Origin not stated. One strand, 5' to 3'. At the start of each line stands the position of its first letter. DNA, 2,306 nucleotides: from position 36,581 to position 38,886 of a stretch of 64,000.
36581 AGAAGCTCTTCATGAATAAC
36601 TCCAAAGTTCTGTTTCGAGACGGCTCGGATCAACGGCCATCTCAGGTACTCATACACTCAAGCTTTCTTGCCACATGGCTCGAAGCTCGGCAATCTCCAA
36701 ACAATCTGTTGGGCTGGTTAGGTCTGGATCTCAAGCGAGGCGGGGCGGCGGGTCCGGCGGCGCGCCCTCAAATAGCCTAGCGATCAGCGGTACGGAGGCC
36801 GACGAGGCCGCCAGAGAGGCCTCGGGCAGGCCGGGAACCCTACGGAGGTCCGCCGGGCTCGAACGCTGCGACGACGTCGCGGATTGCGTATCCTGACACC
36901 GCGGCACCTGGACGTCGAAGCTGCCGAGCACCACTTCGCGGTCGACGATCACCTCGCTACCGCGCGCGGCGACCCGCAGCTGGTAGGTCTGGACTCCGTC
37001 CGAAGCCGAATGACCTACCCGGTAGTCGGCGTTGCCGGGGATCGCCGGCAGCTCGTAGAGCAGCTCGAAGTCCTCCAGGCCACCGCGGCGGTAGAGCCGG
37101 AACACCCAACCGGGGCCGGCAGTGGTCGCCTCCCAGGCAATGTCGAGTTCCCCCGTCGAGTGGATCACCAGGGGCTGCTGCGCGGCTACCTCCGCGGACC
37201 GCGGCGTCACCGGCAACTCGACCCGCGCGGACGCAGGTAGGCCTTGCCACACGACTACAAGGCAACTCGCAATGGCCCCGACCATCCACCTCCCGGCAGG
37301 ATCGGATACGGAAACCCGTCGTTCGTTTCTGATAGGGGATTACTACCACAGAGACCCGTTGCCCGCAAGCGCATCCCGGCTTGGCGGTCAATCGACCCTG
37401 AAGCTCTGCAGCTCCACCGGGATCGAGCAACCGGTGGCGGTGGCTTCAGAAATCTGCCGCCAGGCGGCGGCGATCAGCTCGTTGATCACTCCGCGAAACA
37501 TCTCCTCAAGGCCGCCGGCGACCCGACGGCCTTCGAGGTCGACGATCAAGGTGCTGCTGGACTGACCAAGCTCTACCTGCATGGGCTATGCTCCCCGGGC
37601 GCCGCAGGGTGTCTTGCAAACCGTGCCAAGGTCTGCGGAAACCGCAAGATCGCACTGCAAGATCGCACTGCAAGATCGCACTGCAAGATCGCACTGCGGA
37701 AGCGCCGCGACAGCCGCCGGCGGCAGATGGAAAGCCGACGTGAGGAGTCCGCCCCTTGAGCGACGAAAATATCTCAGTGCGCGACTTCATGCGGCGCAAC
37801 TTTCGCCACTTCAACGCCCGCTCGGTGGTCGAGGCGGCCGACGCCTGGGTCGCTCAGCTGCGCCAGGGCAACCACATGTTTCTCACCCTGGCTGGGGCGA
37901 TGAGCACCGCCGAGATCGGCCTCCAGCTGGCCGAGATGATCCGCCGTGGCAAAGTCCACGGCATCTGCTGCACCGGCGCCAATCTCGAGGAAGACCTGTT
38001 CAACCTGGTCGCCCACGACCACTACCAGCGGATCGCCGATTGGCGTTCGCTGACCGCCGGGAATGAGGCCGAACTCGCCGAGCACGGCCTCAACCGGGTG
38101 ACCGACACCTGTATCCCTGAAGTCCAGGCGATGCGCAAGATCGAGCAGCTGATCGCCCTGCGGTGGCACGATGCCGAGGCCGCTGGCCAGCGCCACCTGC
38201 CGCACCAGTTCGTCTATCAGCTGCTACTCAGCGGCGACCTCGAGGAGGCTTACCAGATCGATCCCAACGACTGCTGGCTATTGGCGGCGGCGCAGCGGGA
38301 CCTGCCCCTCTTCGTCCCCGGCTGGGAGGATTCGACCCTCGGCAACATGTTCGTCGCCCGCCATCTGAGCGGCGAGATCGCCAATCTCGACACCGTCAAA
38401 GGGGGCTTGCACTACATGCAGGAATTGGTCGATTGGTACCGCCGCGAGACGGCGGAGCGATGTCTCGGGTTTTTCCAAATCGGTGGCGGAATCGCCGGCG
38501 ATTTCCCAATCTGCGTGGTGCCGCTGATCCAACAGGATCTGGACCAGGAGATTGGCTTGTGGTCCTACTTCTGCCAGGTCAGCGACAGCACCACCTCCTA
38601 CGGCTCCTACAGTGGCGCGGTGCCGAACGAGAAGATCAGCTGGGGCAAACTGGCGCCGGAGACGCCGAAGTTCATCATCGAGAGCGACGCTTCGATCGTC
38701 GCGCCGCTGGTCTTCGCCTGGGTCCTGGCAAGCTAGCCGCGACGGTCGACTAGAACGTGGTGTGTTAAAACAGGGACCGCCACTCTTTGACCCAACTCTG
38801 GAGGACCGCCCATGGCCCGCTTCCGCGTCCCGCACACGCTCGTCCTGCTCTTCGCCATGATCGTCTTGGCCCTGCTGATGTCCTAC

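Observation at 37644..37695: Perfect 13-bp x4 tandem repeat in the promoter/leader of the intact DHS-like gene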

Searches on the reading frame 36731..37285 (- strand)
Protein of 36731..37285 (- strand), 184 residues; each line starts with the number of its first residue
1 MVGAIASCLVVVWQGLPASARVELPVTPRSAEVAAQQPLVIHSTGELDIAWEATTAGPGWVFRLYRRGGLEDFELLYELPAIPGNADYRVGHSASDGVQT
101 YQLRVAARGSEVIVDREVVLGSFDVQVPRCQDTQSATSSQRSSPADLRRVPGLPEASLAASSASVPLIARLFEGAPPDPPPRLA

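Call 11: search_protein_families(library=pfam, proteins=[window:36731-37285:-], max_evalue=0.01)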
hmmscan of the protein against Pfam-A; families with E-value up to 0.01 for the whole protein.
window:36731-37285:- (184 aa): 0 families

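Call 42: search_protein_families(library=ncbifam, proteins=[window:36731-37285:-], max_evalue=0.01)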
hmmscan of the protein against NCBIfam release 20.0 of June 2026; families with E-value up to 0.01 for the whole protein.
window:36731-37285:- (184 aa): 0 families
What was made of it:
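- Checked: ORFs that cross the array (37244-37759, 37588-37743, 37506-37814) match no NCBIfam family (call 42) and overlap real genes.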

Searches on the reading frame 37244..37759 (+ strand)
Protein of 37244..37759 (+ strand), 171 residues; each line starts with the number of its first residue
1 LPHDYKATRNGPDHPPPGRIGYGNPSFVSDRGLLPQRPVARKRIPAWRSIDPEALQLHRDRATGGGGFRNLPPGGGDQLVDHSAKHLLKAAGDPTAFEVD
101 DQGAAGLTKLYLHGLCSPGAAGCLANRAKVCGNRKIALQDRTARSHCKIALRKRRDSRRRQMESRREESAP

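Call 42: search_protein_families(library=ncbifam, proteins=[window:37244-37759:+], max_evalue=0.01)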
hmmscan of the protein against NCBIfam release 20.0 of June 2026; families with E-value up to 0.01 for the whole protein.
window:37244-37759:+ (171 aa): 0 families

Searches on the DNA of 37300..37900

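Call 26: search_rna_families(source=window, start=37300, end=37900, threshold=evalue, max_evalue=10)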
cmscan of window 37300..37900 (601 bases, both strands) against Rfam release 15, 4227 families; matches with E-value up to 10: 3.
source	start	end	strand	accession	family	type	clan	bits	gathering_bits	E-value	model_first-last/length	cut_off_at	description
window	37596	37708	+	RF03333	mir-2820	Gene; miRNA;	-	16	84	2.3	1-83/83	no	mir-2820 microRNA precursor family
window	37721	37737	-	RF00518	speF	Cis-reg; leader;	-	10.8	37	2.9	4-20/153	no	speF leader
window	37373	37485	-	RF02166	PVT1_3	Gene; lncRNA;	-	9.3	45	7.2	1-95/95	no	Pvt1 oncogene conserved region 3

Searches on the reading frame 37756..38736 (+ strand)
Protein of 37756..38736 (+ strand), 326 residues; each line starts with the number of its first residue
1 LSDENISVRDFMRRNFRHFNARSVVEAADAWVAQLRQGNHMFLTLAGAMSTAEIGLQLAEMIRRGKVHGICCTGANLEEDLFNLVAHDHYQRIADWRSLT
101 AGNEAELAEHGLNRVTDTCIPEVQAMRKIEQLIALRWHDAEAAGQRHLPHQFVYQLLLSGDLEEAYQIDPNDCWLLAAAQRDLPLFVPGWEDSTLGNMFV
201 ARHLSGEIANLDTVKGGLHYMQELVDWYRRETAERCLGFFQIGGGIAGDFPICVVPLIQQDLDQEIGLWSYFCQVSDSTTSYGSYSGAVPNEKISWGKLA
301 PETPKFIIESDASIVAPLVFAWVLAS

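Call 11: search_protein_families(library=pfam, proteins=[window:37756-38736:+], max_evalue=0.01)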
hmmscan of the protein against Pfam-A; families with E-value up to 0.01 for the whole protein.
window:37756-38736:+ (326 aa): 1 family
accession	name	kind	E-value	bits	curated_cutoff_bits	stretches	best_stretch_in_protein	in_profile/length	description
PF01916.23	DS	-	3.3e-41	141.9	27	1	18-321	10-286/288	Deoxyhypusine synthase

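Call 12: find_encoding_contigs(protein=window:37756-38736:+, flank=3000, max_places=10)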
Protein window:37756-38736:+ (326 aa): no gene with exactly this product is on record in the collection.

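Call 14: find_homologous_proteins(query=window:37756-38736:+)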
Query window:37756-38736:+ (326 aa): 8000 proteins with E <= 0.001 among 8000 candidates; the best 120 are listed.
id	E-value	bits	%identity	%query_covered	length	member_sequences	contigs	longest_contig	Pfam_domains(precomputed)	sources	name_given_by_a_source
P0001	8.4e-223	756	100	100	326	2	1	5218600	PF01916.24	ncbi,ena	-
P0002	1.9e-176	604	83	97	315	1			PF01916.24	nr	nr:deoxyhypusine synthase-like protein [Nerophis lumbriciformis]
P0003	1.2e-164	565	73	100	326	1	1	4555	PF01916.24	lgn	-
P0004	4.2e-161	553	73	98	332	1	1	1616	PF01916.24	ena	-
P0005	1.2e-160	552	72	99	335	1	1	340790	PF01916.24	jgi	-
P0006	6.0e-160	550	71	100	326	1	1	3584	PF01916.24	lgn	-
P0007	3.1e-159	547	72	100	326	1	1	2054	PF01916.24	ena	-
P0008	4.5e-159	547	73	98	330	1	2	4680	PF01916.24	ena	-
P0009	5.4e-159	547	73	98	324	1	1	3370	PF01916.24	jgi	jgi:deoxyhypusine synthase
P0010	6.0e-159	546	73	98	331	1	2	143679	PF01916.24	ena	-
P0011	9.9e-159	546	70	99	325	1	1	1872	PF01916.24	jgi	jgi:deoxyhypusine synthase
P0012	1.3e-158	545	71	100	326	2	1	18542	PF01916.24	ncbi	ncbi:MAG: deoxyhypusine synthase family protein [Acidobacteriota bacterium]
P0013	4.5e-158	543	72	100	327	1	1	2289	PF01916.24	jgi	jgi:deoxyhypusine synthase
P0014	4.6e-158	543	74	98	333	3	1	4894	PF01916.24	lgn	-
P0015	7.9e-158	543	71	100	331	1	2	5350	PF01916.24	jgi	jgi:deoxyhypusine synthase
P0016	1.0e-157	542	71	100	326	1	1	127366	PF01916.24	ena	-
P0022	7.6e-157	539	74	96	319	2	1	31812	PF01916.24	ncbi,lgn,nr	ncbi:MAG: deoxyhypusine synthase family protein [Thermoanaerobaculia bacterium]|nr:deoxyhypusine syn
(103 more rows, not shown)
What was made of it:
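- The source is a single 5.2-Mb contig from NCBI and ENA (call 14).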

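Call 15: find_encoding_contigs(protein=P0001, flank=3000, max_places=10)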
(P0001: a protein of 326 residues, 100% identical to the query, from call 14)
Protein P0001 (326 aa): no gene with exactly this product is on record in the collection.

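Call 16: find_encoding_contigs(protein=P0003, flank=3000, max_places=4)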
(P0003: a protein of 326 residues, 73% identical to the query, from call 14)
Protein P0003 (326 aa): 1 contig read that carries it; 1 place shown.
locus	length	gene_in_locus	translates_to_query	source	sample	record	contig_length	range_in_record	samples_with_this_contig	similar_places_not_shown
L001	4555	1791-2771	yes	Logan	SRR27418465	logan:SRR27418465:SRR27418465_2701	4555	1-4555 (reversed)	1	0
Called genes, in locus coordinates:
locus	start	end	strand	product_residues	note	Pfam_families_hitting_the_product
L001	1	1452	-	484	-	?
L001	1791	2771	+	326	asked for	PF01916:DS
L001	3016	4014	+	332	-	PF08450:SGL (faint)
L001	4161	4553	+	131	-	?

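Call 18: find_related_loci(query=window:37756-38736:+, collection=genome_contigs, flank=4000)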
Query window:37756-38736:+ (326 aa) in genome_contigs; peptide patterns used: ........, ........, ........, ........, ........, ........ (x = any residue, [..] = any of these).
247 stretches matched a pattern; 213 encode a relative of the query (tblastn E <= 1e-3); the best 80 are kept; 80 distinct loci.
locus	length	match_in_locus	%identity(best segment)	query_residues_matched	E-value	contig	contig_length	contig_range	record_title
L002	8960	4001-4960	68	7-326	2e-158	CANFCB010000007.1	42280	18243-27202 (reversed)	MAG: Myxococcales bacterium isolate CH-Jul18-58 genome assembly, contig: CH-Jul18-C1092, whole genome shotgun sequence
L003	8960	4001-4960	68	7-326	2e-158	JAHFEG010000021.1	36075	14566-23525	MAG: Myxococcales bacterium isolate nzgw263 NODE_1178_length_36076_cov_4.718843, whole genome shotgun sequence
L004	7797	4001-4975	65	1-325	9e-152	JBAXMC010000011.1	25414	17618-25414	MAG: Myxococcaceae bacterium isolate ELA443 MAG443_11, whole genome shotgun sequence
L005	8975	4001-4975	65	1-325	6e-151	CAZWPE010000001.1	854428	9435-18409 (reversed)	MAG TPA_asm: uncultured Myxococcaceae bacterium isolate SRP342105_co1_164 genome assembly, contig: NODE_3_length_854428_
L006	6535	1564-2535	65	1-324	1e-150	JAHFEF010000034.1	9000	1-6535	MAG: Myxococcales bacterium isolate nzgw262 NODE_12856_length_9001_cov_4.032883, whole genome shotgun sequence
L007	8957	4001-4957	63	7-325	1e-146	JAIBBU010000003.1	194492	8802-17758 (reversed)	MAG: Oligoflexia bacterium isolate SSF28 NODE_777_length_194492_cov_8.207599, whole genome shotgun sequence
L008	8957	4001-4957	63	6-324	2e-146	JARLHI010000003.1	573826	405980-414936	MAG: Candidatus Obscuribacterales bacterium isolate MAG_CO261 MetaCoAG_Bin_261_Oxic_k141_32909, whole genome shotgun seq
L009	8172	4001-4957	62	8-326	3e-146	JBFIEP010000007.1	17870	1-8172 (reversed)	MAG: Elusimicrobiota bacterium isolate Mix_sand11.2021.09.D.84 k141_1749023_length_17870_cov_8.0000, whole genome shotgu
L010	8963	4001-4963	62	6-326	4e-146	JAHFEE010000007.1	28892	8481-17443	MAG: Myxococcales bacterium isolate nzgw261 NODE_589_length_28893_cov_3.564194, whole genome shotgun sequence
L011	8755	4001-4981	65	6-325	5e-146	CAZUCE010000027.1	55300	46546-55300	MAG TPA_asm: uncultured Planctomycetaceae bacterium isolate SRP114822_co2_97 genome assembly, contig: NODE_474_length_55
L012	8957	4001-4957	63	6-324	1e-145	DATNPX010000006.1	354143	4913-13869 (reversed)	MAG TPA_asm: Oculatellaceae cyanobacterium isolate SMAG_U16492 k141_185266, whole genome shotgun sequence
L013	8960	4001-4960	61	7-326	1e-144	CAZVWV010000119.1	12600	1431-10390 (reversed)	MAG TPA_asm: uncultured Bdellovibrionales bacterium isolate SRP286056_co1_714 genome assembly, contig: NODE_6318_length_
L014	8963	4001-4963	62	4-324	1e-143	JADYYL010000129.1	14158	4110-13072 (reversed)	MAG: Deltaproteobacteria bacterium isolate SJ526 c_000000468369, whole genome shotgun sequence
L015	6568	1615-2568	62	7-324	2e-143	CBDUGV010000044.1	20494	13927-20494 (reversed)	MAG TPA_asm: uncultured Bdellovibrionales bacterium isolate SRR22808126_binner123_Refined_35 genome assembly, contig: ER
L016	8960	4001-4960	64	7-325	2e-143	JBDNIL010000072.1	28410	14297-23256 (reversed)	MAG: Verrucomicrobiales bacterium isolate concoct.67.WLB k141_105654, whole genome shotgun sequence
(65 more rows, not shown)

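Call 22: find_encoding_contigs(protein=P0005, flank=4000, max_places=2)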
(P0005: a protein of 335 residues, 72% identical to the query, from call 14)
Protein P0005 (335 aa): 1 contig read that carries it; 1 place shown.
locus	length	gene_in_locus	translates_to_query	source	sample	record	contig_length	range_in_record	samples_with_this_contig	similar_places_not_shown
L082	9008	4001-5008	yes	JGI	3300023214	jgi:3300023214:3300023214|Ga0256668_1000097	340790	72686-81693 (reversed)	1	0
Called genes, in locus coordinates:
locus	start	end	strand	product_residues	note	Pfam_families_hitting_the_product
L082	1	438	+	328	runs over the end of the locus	PF08240:ADH_N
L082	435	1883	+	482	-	-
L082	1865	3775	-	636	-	PF02784:Orn_Arg_deC_N, PF17810:Arg_decarb_HB, PF17944:Arg_decarbox_C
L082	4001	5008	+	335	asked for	PF01916:DS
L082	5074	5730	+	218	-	PF04273:BLH_phosphatase, PF22741:PTP-NADK, PF22784:PTP-SAK (weak)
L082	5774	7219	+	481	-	PF00657:Lipase_GDSL (weak), PF13472:Lipase_GDSL_2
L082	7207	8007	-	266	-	-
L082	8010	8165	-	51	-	PF19451:DUF5989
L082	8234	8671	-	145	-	PF19588:SxtJ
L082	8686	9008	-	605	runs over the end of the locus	PF02543:Carbam_trans_N, PF16861:Carbam_trans_C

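Call 23: find_encoding_contigs(protein=P0010, flank=4000, max_places=2)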
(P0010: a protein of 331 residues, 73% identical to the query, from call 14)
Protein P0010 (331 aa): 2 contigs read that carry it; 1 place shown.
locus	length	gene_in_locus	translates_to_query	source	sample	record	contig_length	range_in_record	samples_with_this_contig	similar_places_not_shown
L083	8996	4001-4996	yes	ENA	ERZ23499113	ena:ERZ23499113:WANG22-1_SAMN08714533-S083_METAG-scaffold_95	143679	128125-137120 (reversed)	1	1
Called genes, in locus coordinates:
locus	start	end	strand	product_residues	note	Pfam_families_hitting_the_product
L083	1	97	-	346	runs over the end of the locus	PF00892:EamA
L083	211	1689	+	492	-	PF00392:GntR, PF00155:Aminotran_1_2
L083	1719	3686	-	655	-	PF02784:Orn_Arg_deC_N, PF17810:Arg_decarb_HB, PF17944:Arg_decarbox_C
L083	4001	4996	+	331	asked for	PF01916:DS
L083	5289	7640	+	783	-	PF00512:HisKA, PF02518:HATPase_c, PF00072:Response_reg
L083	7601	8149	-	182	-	PF03692:CxxCxxCC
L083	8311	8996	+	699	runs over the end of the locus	PF07715:Plug, PF00593:TonB_dep_Rec_b-barrel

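Call 24: find_encoding_contigs(protein=P0022, flank=4000, max_places=2)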
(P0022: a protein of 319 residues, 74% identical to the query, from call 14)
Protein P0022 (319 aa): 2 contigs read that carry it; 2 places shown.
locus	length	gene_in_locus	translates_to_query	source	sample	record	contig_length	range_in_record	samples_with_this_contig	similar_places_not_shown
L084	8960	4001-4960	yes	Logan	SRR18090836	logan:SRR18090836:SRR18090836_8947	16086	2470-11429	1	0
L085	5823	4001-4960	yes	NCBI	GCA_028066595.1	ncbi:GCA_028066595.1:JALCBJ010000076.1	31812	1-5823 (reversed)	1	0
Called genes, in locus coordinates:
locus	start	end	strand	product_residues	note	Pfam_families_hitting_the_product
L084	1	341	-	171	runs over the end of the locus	PF10517:DM13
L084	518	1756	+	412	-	PF07690:MFS_1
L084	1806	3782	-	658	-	PF02784:Orn_Arg_deC_N, PF17810:Arg_decarb_HB, PF17944:Arg_decarbox_C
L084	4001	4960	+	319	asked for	PF01916:DS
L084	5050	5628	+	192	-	PF01047:MarR, PF12802:MarR_2, PF13463:HTH_27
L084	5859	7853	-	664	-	PF00999:Na_H_Exchanger, PF02254:TrkA_N, PF02080:TrkA_C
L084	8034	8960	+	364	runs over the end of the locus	PF00005:ABC_tran, PF13304:AAA_21 (faint)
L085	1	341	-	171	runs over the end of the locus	PF10517:DM13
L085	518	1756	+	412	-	PF07690:MFS_1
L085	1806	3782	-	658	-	PF02784:Orn_Arg_deC_N, PF17810:Arg_decarb_HB, PF17944:Arg_decarbox_C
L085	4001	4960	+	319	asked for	PF01916:DS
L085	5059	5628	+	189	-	PF01047:MarR, PF12802:MarR_2, PF13463:HTH_27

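Call 41: list_cluster_members(proteins=[P0001])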
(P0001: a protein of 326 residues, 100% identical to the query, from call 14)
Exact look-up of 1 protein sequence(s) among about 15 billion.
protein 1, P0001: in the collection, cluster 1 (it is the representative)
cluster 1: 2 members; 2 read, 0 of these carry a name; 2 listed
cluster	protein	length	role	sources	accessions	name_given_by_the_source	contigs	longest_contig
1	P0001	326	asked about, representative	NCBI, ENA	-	-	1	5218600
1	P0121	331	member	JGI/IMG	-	-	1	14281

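Call 42: search_protein_families(library=ncbifam, proteins=[window:37756-38736:+], max_evalue=0.01)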
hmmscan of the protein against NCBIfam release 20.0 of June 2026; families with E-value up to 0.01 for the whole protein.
window:37756-38736:+ (326 aa): 7 families
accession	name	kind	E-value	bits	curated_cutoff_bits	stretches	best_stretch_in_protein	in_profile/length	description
NF001980.1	PRK00770.1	equivalog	1.2e-35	123.3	450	1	4-325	8-322/350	homospermidine biosynthesis protein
NF002006.0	PRK00805.1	equivalog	1.3e-34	119.5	434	1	18-320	32-315/338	deoxyhypusine synthase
NF002630.0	PRK02301.1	equivalog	6.1e-27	94.7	364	1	18-323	36-311/318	deoxyhypusine synthase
TIGR00321.1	dhys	equivalog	6e-26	91.5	304.25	1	17-324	23-300/301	deoxyhypusine synthase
NF002294.1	PRK01221.1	equivalog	9.6e-24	84.3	350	1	15-321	21-298/300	deoxyhypusine synthase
NF002699.1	PRK02492.1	equivalog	8.6e-23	80.7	500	1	18-321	29-317/338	1,9-bis(guanidino)-5-aza-nonane synthase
NF003052.1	PRK03971.1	equivalog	3.3e-18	66.1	380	1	19-323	43-332/334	deoxyhypusine synthase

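Call 43: find_encoding_contigs(protein=P0121, flank=6000, max_places=5)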
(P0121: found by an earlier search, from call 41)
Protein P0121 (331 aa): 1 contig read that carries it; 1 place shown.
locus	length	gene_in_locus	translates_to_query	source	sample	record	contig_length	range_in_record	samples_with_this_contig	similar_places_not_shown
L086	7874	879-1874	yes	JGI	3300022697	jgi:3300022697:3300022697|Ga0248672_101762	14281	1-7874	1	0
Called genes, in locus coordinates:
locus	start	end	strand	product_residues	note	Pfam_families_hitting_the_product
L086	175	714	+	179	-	PF22725:GFO_IDH_MocA_C3 (weak)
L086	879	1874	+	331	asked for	PF01916:DS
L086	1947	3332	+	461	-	PF03606:DcuC, PF03806:ABG_transport (weak)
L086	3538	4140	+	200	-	PF02653:BPD_transp_2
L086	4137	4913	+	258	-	PF00005:ABC_tran, PF02463:SMC_N (faint), PF13304:AAA_21 (faint)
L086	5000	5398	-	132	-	PF00293:NUDIX, PF14815:NUDIX_4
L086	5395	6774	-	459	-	PF01960:ArgJ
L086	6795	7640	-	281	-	PF13145:Rotamase_2, PF13616:Rotamase_3, PF00639:Rotamase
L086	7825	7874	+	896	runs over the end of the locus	PF07517:SecA_DEAD, PF00270:DEAD (faint), PF01043:SecA_PP_bind, PF21090:P-loop_SecA, PF07516:SecA_SW, PF02810:SEC-C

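Call 50: find_related_loci(query=window:37756-38736:+, collection=metagenome_contigs, flank=3000)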
Query window:37756-38736:+ (326 aa) in metagenome_contigs; peptide patterns used: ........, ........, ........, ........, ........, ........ (x = any residue, [..] = any of these).
340 stretches matched a pattern; 270 encode a relative of the query (tblastn E <= 1e-3); the best 80 are kept; 80 distinct loci.
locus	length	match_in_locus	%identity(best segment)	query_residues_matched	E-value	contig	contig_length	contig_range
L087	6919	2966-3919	66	8-325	1e-150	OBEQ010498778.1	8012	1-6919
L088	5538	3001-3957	63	6-324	5e-146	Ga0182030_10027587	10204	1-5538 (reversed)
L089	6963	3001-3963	63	4-324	1e-144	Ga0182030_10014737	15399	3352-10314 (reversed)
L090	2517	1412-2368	64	8-325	6e-153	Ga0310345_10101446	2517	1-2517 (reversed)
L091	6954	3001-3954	63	8-324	6e-142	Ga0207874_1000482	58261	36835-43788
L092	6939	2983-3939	64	7-324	4e-141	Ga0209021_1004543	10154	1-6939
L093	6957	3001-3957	64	7-324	9e-141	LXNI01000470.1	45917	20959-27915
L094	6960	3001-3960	64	7-325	1e-143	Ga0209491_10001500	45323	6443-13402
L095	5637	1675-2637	62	6-326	2e-140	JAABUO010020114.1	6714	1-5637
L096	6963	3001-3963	62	6-326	2e-140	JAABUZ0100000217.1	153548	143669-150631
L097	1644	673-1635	61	5-324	2e-151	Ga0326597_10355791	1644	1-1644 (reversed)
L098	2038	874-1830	63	7-324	2e-149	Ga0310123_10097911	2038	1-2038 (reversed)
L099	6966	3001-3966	61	4-325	2e-139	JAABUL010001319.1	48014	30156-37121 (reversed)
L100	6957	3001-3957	60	6-324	2e-139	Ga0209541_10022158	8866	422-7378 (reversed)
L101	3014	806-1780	61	3-326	6e-145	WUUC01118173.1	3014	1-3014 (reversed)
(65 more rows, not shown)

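Call 52: find_encoding_contigs(protein=P0014, flank=3000, max_places=2)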
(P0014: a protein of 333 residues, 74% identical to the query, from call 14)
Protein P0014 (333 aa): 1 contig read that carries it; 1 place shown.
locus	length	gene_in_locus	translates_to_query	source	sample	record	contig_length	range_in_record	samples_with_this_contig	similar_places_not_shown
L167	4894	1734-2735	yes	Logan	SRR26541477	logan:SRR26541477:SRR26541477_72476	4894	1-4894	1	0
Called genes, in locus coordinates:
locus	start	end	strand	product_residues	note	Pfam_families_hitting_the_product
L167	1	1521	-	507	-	?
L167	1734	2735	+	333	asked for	PF01916:DS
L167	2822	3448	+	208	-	PF22741:PTP-NADK, PF04273:BLH_phosphatase (weak)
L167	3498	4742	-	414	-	PF01145:Band_7 (weak)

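Call 53: find_encoding_contigs(protein=P0008, flank=3000, max_places=2)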
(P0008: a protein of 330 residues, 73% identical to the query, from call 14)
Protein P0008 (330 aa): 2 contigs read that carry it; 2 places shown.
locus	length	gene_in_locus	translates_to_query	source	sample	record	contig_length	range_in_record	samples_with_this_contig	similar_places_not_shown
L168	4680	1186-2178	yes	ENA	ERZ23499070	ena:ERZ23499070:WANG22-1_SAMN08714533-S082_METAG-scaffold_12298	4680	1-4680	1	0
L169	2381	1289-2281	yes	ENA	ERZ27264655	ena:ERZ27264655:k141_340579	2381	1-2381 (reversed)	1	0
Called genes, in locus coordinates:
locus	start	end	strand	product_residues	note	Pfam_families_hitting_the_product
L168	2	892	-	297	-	?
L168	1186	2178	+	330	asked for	PF01916:DS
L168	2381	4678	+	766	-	?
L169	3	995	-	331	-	?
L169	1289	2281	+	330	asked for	PF01916:DS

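Call 54: find_encoding_contigs(protein=P0016, flank=3000, max_places=2)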
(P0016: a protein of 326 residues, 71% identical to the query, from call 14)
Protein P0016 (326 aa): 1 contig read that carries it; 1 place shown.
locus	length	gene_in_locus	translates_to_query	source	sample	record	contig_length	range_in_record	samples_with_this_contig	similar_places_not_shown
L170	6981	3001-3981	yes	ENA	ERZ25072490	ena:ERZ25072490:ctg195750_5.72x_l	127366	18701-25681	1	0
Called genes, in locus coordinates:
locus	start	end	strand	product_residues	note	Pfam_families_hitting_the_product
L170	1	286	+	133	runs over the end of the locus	PF00072:Response_reg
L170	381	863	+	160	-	PF00072:Response_reg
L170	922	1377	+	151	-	PF00072:Response_reg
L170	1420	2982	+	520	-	PF00072:Response_reg, PF00512:HisKA (faint), PF00989:PAS, PF13188:PAS_8 (weak), PF08448:PAS_4, PF13426:PAS_9, PF08447:PAS_3, PF02518:HATPase_c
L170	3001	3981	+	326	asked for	PF01916:DS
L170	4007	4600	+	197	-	PF22741:PTP-NADK, PF04273:BLH_phosphatase (weak)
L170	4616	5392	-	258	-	-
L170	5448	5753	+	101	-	PF04255:DUF433 (weak)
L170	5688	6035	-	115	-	-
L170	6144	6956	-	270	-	PF00106:adh_short, PF13561:adh_short_C2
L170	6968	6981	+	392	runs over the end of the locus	PF00817:IMS, PF11798:IMS_HHH, PF21999:IMS_HHH_1, PF11799:IMS_C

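Call 55: find_encoding_contigs(protein=P0012, flank=3000, max_places=2)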
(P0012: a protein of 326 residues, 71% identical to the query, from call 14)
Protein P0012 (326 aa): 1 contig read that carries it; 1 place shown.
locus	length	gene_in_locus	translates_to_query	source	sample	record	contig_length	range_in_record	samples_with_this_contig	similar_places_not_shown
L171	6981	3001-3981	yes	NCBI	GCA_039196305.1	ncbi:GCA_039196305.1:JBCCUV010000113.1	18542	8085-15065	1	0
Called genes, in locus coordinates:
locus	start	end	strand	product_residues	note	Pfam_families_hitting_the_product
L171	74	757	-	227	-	PF11172:DUF2959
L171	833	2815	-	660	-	PF02784:Orn_Arg_deC_N, PF17810:Arg_decarb_HB, PF17944:Arg_decarbox_C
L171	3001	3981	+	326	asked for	PF01916:DS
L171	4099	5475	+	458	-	PF03606:DcuC, PF02667:SCFA_trans (weak), PF03806:ABG_transport (weak)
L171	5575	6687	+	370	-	PF01565:FAD_binding_4, PF02873:MurB_C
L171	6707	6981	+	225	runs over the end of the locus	PF00730:HhH-GPD, PF00633:HHH (weak)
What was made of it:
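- On Deoxyhypusine synthase family / SpeY-type (the downstream gene): Relatives at 71-74% identity have speA divergently adjacent (calls 22-24, 55).
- There the gene is paired with speA instead of STAS (calls 22-24, 55).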
